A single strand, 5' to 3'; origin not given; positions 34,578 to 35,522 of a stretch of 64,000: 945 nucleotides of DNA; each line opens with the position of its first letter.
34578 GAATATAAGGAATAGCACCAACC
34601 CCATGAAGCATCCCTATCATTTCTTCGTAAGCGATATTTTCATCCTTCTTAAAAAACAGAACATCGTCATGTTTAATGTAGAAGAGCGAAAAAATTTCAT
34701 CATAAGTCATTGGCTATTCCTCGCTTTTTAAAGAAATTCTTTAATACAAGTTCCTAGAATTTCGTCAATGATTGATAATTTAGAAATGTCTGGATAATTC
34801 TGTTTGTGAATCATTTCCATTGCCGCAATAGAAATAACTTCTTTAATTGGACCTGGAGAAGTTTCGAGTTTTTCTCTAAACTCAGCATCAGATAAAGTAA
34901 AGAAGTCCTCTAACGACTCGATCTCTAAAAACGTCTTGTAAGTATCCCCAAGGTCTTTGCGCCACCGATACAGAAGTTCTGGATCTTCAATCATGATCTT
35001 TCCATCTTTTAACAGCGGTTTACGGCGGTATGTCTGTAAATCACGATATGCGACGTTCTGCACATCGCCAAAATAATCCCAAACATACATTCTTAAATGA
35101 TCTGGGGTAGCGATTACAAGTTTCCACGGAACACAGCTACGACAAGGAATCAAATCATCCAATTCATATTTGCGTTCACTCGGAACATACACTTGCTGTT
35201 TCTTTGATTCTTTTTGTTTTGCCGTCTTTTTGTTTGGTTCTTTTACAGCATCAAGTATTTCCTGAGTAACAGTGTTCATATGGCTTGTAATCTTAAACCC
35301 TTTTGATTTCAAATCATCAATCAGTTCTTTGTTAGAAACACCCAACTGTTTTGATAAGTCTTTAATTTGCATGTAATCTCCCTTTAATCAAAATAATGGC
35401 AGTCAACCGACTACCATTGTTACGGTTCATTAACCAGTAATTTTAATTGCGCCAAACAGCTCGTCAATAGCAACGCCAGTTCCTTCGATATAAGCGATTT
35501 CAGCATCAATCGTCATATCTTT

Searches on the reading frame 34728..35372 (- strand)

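Call 52: search_protein_families(library=pfam, proteins=[window:34728-35372:-], max_evalue=0.01)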
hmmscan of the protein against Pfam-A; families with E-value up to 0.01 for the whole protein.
window:34728-35372:- (214 aa): 1 family
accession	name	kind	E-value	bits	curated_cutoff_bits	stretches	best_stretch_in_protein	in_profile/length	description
PF04760.21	IF2_N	-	1.4e-10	41.2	25.3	1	2-44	5-47/53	Translation initiation factor IF-2, N-terminal region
